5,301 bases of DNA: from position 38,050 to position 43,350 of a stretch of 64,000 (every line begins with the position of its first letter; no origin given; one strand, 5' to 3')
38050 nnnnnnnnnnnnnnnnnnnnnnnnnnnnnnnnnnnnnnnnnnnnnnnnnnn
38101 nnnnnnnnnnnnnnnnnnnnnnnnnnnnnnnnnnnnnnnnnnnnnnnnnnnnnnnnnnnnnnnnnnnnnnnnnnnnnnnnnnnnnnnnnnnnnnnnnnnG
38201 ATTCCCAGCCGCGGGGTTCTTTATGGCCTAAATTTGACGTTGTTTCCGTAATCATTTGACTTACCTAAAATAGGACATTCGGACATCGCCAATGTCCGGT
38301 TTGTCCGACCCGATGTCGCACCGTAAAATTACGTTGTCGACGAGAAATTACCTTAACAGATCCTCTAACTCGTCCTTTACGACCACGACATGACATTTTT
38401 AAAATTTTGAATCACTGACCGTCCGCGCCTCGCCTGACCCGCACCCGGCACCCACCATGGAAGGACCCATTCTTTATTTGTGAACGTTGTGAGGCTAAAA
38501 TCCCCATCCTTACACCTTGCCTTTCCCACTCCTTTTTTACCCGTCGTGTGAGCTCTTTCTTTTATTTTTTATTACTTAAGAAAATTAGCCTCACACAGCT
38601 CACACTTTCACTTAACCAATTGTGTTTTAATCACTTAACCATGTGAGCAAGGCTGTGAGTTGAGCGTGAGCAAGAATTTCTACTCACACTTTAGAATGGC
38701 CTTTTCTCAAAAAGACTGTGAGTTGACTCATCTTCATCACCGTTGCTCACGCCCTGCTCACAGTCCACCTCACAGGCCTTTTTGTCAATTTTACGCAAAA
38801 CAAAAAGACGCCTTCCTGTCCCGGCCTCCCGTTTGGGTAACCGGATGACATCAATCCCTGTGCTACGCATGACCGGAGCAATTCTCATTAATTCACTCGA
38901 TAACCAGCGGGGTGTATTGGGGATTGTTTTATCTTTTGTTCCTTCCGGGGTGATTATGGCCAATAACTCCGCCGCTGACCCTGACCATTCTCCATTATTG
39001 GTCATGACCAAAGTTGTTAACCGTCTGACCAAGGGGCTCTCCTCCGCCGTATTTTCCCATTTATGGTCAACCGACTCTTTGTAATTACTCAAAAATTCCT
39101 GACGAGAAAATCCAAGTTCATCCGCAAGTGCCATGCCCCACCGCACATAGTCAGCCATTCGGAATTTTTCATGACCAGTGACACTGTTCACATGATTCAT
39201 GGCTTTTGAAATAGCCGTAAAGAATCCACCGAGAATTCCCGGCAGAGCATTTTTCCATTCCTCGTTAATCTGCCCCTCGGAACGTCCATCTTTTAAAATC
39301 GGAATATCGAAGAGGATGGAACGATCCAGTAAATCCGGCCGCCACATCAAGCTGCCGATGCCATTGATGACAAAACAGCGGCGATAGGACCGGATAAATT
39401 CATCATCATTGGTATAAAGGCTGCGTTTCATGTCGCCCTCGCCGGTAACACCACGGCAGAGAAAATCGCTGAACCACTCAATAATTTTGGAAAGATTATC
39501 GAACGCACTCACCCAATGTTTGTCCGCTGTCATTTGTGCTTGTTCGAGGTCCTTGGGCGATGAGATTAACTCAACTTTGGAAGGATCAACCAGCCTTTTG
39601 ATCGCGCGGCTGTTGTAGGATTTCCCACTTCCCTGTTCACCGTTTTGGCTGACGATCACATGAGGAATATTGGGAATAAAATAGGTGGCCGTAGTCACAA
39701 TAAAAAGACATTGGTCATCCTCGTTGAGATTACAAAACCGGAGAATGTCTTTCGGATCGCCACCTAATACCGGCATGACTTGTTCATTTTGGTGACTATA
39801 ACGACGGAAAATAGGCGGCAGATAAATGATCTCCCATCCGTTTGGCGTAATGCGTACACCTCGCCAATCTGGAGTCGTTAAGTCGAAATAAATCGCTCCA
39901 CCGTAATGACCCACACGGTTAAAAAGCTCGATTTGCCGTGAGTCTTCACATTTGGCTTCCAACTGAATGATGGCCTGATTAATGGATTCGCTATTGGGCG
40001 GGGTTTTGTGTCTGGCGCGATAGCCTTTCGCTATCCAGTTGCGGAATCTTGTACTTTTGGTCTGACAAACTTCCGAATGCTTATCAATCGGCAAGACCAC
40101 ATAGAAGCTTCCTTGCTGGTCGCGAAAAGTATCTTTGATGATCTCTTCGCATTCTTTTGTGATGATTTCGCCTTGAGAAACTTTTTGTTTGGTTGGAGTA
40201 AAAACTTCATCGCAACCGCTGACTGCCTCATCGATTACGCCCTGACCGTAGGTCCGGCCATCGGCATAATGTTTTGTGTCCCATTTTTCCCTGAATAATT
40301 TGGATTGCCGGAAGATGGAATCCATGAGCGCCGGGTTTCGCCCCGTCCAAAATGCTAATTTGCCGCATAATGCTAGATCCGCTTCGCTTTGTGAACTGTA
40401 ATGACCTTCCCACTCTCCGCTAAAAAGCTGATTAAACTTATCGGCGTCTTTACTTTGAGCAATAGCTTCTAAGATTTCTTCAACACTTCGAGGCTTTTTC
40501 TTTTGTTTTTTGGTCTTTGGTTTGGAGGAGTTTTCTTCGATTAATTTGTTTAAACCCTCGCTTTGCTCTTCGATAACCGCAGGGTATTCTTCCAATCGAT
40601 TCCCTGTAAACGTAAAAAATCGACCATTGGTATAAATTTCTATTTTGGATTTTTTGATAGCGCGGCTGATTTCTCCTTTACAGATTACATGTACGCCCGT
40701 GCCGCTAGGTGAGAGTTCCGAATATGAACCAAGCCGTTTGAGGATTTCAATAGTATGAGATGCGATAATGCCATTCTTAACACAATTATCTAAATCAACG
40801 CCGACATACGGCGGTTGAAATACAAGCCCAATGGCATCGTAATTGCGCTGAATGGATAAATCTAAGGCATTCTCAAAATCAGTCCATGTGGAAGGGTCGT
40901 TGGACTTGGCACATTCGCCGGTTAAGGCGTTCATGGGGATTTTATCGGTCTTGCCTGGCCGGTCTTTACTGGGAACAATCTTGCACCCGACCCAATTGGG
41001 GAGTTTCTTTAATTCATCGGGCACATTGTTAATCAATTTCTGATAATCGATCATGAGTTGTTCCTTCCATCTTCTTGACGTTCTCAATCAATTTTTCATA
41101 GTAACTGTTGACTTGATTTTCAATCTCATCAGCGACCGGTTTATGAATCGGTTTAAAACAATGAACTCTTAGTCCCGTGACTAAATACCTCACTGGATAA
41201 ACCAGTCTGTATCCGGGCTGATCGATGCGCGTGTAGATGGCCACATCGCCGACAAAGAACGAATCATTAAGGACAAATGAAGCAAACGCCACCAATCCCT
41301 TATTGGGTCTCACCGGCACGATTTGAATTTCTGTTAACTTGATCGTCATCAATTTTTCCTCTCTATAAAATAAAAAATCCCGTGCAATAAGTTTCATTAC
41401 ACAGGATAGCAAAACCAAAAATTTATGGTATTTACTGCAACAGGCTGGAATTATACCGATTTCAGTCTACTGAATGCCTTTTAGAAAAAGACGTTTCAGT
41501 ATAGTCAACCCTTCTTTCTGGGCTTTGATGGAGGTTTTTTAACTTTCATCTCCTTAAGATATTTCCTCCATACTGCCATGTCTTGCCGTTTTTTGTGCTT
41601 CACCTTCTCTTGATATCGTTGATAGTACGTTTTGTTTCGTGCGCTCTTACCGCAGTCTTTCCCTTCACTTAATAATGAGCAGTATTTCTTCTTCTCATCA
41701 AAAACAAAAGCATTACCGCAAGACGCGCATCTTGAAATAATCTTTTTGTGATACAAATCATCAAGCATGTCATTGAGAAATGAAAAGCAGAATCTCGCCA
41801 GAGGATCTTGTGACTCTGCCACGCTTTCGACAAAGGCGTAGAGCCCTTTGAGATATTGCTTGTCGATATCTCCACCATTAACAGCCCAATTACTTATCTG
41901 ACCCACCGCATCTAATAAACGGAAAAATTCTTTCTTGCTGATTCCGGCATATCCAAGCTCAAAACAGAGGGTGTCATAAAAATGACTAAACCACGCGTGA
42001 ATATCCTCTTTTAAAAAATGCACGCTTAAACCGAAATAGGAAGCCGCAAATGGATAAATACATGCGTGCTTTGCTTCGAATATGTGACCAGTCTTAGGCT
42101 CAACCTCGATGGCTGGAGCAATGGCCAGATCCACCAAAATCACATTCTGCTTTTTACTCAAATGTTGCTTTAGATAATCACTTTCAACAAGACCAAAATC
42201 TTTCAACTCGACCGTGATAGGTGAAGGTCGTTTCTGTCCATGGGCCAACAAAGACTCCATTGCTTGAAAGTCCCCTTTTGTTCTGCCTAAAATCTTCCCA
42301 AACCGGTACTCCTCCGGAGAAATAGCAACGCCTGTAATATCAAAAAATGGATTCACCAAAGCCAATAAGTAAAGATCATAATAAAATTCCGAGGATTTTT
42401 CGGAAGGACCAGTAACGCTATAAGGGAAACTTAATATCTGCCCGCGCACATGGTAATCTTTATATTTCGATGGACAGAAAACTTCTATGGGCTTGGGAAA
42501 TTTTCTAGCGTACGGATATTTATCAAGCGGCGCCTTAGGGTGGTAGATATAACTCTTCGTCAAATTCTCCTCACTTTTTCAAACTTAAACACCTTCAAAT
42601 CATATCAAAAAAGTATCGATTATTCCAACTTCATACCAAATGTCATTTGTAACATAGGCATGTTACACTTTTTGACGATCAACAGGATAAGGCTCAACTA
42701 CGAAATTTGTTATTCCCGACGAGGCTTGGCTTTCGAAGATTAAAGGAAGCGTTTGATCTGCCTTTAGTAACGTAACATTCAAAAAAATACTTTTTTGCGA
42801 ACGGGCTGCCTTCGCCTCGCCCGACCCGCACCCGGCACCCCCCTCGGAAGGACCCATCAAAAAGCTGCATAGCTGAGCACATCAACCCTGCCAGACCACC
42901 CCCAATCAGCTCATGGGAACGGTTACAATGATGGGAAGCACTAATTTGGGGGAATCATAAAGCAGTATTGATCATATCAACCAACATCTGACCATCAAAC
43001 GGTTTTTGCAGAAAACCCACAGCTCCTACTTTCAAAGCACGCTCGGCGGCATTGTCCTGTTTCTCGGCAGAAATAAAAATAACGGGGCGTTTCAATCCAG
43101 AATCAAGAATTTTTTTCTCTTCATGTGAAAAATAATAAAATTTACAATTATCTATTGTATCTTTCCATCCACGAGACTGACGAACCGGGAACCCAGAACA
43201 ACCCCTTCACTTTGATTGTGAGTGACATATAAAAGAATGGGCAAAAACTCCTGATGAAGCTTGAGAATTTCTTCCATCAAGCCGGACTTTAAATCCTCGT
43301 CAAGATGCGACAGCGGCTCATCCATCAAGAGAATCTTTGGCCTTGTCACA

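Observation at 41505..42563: Orphan 352-aa protein with C-terminal Cys4 zinc ribbon and poly-basic tail, first gene of the element's operon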

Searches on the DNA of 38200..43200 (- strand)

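Call 76: search_rna_families(source=window, start=38200, end=43200, threshold=evalue, max_evalue=1)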
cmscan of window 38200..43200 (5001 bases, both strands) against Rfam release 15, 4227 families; matches with E-value up to 1: 0.
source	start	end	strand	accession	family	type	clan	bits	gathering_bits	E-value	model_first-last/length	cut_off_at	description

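Call 128: build_rna_model(alignment_id=A15, structure=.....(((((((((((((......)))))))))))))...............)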
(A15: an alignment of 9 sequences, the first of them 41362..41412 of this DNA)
Model R1 built from alignment A15 (9 sequences, 52 columns); structure: as given.
model positions 51; base pairs 13; branch points 0; effective number of sequences 3.56; information 1.085 bits per position. Calibrated on 0.2 Mb of random sequence (short: E-values are rough).
structure used (alignment columns):
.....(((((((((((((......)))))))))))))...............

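Call 129: search_with_rna_model(model_id=R1, sources=[window, L001, L002, L003, L005, L007, L011, L012, L014, L015, L017, L018, L019, L020, L021, L022, L023, L024, L025, L026, L027, L028, L029, L031, L032, L033, L034, L035, L036, L037, L038, L039, L040, L041, L042, L043, L044, L045, L046, L047, L048, L049, L050, L051, L052, L054, L055, L057, L058, L059, L060, L061], max_evalue=1, make_alignment=true)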
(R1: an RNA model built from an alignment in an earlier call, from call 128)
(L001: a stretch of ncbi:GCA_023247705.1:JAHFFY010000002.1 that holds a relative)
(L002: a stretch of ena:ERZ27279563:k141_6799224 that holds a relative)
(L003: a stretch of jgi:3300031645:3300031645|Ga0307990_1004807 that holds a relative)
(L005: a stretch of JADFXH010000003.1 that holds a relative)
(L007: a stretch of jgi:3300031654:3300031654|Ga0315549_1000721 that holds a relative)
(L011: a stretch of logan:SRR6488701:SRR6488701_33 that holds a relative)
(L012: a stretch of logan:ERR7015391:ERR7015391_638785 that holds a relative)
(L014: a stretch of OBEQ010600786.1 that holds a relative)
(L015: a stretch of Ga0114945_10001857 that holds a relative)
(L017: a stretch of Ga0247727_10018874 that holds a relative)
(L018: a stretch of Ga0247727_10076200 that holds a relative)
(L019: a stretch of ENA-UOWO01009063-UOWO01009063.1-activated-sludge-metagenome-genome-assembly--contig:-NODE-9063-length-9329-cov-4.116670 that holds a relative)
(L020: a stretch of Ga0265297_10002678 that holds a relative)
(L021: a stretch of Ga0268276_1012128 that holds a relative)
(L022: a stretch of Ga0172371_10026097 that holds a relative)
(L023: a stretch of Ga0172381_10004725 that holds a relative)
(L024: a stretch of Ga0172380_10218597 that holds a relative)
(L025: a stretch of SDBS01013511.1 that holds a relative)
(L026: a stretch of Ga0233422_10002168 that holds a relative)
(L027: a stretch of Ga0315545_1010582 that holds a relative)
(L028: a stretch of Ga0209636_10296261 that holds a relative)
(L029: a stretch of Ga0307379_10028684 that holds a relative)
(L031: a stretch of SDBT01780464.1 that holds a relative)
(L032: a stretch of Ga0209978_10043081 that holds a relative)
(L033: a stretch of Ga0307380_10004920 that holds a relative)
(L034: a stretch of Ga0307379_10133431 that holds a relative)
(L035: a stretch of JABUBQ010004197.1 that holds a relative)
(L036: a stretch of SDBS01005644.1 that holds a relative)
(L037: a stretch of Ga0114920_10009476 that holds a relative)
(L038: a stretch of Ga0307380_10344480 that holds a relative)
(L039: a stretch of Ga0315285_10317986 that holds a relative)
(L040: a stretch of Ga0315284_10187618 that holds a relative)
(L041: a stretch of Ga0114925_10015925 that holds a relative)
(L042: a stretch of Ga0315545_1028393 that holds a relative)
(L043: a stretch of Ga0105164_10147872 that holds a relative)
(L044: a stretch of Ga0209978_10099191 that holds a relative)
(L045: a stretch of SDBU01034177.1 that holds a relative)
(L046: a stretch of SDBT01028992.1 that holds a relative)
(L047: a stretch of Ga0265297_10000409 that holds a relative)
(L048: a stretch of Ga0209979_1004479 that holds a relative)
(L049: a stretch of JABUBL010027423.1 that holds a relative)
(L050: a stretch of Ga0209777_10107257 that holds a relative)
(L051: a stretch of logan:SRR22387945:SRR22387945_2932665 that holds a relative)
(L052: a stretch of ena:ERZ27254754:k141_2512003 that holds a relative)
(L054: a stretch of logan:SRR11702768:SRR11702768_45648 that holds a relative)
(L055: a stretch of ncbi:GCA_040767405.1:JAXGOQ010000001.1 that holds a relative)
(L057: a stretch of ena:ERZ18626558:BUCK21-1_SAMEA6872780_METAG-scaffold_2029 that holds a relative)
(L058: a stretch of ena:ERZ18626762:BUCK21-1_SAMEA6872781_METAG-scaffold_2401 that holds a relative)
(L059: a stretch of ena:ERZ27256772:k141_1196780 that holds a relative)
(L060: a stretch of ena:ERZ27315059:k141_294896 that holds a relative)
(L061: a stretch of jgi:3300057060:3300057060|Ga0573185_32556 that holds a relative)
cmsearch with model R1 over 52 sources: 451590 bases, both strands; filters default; matches with E-value up to 1: 27.
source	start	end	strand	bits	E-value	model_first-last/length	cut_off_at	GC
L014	710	760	+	81.2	5.8e-19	1-51/51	no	0.27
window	41362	41412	-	80.5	9.2e-19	1-51/51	no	0.29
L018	1578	1628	+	80.4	1e-18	1-51/51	no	0.31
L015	11181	11231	+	78.8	2.8e-18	1-51/51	no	0.29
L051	1264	1314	+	78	4.6e-18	1-51/51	no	0.29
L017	5569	5619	+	77.9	4.9e-18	1-51/51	no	0.31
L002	6088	6138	+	74.1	6e-17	1-51/51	no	0.33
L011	11182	11233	+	73.9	7e-17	1-51/51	no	0.35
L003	1443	1493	+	73.1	1.1e-16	1-51/51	no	0.35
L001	11149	11200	+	72.3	2e-16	1-51/51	no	0.33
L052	2113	2163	+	67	5.9e-15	1-51/51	no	0.35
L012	1435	1482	+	44.7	1.2e-08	1-51/51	no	0.4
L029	1735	1784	+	26.5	0.0017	1-51/51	no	0.16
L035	2289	2338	+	25.6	0.0031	1-51/51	no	0.26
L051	1269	1299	-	25.5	0.0032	6-36/51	no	0.39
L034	1256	1303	+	25.2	0.0038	1-51/51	no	0.19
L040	2632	2681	+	25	0.0046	1-51/51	no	0.28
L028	1368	1416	+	23.9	0.0088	1-51/51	no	0.27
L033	11186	11237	+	23.1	0.015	1-51/51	no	0.27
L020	11090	11134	+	22.5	0.023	1-51/51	no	0.29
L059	5695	5744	+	22.4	0.024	1-51/51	no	0.3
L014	715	745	-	21.7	0.039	6-36/51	no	0.35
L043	934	975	+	21.1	0.057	1-51/51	no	0.36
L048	753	782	-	16.8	0.9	1-51/51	no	0.13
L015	11186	11216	-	16.7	1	6-36/51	no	0.39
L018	1583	1613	-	16.7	1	6-36/51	no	0.39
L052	2118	2148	-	16.7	1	6-36/51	no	0.39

Alignment A16: 27 matches aligned to the model, 65 columns, each read 5' to 3' on its own strand. Consensus structure (alignment columns), stored with it:
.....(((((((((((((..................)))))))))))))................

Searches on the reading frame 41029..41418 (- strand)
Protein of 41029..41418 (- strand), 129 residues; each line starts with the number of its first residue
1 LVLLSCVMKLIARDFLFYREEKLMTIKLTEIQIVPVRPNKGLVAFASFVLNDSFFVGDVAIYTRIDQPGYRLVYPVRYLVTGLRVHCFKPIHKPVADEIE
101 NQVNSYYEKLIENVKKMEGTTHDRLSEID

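Call 3: search_protein_families(library=pfam, proteins=[window:41029-41418:-], max_evalue=1)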
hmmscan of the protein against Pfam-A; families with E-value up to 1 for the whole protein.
window:41029-41418:- (129 aa): 1 family
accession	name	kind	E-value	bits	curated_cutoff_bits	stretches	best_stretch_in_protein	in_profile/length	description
PF04026.17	SpoVG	-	1.3e-06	28.9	29.6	1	27-109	2-82/82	SpoVG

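Call 4: search_protein_families(library=phrogs, proteins=[window:41029-41418:-], max_evalue=1)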
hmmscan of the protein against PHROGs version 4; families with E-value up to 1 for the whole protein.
window:41029-41418:- (129 aa): 0 families

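Call 7: search_protein_families(library=ncbifam, proteins=[window:41029-41418:-], max_evalue=1)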
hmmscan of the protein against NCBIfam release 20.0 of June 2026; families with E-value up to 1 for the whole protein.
window:41029-41418:- (129 aa): 1 family
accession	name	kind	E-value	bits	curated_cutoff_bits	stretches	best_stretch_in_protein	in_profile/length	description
NF009749.0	PRK13259.1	equivalog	0.00024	21.1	108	1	27-118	2-91/96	septation regulator SpoVG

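Call 8: search_protein_families(library=padloc, proteins=[window:41029-41418:-], max_evalue=1)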
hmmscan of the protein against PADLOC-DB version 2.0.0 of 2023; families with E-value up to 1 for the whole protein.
window:41029-41418:- (129 aa): 0 families
